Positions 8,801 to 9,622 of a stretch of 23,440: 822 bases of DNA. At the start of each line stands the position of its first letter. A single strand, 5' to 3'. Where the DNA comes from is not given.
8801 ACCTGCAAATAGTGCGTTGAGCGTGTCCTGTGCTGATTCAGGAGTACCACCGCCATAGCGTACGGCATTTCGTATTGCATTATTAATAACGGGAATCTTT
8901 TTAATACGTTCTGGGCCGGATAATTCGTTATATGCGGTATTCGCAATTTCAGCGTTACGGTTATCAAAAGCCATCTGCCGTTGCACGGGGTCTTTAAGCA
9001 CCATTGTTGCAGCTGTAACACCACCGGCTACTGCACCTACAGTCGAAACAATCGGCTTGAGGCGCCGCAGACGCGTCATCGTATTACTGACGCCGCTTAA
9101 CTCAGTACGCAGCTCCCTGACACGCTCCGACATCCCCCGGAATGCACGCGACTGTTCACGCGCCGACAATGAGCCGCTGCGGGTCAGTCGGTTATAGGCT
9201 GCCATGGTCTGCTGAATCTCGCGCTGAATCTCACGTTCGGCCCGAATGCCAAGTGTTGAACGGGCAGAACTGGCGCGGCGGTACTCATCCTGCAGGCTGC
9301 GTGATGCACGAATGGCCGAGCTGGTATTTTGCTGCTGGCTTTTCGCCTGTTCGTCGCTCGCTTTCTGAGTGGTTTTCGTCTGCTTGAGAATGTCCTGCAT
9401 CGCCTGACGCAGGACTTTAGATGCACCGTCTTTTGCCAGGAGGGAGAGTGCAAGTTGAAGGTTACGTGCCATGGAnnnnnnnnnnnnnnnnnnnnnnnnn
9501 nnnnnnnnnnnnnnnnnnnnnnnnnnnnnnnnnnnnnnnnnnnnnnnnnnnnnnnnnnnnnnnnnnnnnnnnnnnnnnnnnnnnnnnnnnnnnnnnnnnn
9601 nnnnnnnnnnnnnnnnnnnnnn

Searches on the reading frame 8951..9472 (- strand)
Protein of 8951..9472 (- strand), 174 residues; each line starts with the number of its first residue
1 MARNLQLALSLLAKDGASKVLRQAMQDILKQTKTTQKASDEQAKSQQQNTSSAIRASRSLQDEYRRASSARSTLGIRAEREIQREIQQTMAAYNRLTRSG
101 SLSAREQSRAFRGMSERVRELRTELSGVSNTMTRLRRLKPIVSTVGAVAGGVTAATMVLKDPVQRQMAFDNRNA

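Call 20: search_dna_similar(query=window:8951-9472:-, collection=phages, mode=protein, max_rows=25)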
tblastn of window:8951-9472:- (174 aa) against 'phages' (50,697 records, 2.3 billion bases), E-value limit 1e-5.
Records with a match: 101; places in all: 101; records where one place covers at least 80% of the query: 2.
Best place of each record, by identity: 60-80% 1; <60% 100.
By first word of the organism name: Ralstonia 96; Haemophilus 2; Mannheimia 2; Klebsiella 1.
By host as written in the record: Ralstonia solanacearum 69; Ralstonia solanacearum Race 3, Biovar 1 6; Haemophilus parasuis 34086b 2; Mannheimia haemolytica 3927A 2; Klebsiella pneumoniae ST405-OXA48 1; Ralstonia solanacearum R281, UW154 1; Ralstonia solanacearum T334 1; Ralstonia solanacearum T379 1; and 18 more.
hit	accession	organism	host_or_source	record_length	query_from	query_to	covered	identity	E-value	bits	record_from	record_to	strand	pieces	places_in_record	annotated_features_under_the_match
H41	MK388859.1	Klebsiella phage ST405-OXA48phi1.1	Klebsiella pneumoniae ST405-OXA48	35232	5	137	76%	60.1%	5e-44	160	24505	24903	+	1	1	tail tape measure protein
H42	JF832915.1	Haemophilus phage SuMu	Haemophilus parasuis 34086b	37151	1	172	99%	35.0%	5e-14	74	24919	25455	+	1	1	bacteriophage tail length determination protein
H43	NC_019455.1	Haemophilus phage SuMu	Haemophilus parasuis 34086b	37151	1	172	99%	35.0%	5e-14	74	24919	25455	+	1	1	tail length tape measure protein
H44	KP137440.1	Mannheimia phage vB_MhM_3927AP2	Mannheimia haemolytica 3927A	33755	1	129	74%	43.6%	7e-17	82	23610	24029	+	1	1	tail length tape measure protein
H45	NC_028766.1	Mannheimia phage vB_MhM_3927AP2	Mannheimia haemolytica 3927A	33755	1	129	74%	43.6%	7e-17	82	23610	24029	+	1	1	tail length tape measure protein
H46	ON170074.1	Ralstonia phage YO033_1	Ralstonia solanacearum R281, UW154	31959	63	172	63%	47.8%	9e-16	79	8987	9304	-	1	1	record has no annotation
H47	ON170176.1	Ralstonia phage YO102_5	Ralstonia solanacearum T334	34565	64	172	63%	46.8%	5e-15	77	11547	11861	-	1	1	record has no annotation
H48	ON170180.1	Ralstonia phage YO103_9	Ralstonia solanacearum T379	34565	64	172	63%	46.8%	5e-15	77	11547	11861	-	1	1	record has no annotation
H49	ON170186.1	Ralstonia phage YO106_4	Ralstonia solanacearum T394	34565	64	172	63%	46.8%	5e-15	77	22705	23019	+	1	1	record has no annotation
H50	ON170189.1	Ralstonia phage YO107_4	Ralstonia solanacearum T440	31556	64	172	63%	45.9%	3e-15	78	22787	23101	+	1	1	record has no annotation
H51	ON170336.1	Ralstonia phage YO356_1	Ralstonia solanacearum Race 3, Biovar 1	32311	64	172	63%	45.0%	9e-15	77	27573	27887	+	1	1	record has no annotation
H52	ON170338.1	Ralstonia phage YO357_1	Ralstonia solanacearum Race 3, Biovar 1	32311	64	172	63%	45.0%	9e-15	77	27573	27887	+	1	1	record has no annotation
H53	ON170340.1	Ralstonia phage YO359_1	Ralstonia solanacearum Race 3, Biovar 1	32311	64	172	63%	45.0%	9e-15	77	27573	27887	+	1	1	record has no annotation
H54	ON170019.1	Ralstonia phage YO002_1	Ralstonia solanacearum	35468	64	172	63%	45.0%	9e-15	77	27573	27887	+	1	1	record has no annotation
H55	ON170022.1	Ralstonia phage YO004_1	Ralstonia solanacearum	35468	64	172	63%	45.0%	9e-15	77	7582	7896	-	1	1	record has no annotation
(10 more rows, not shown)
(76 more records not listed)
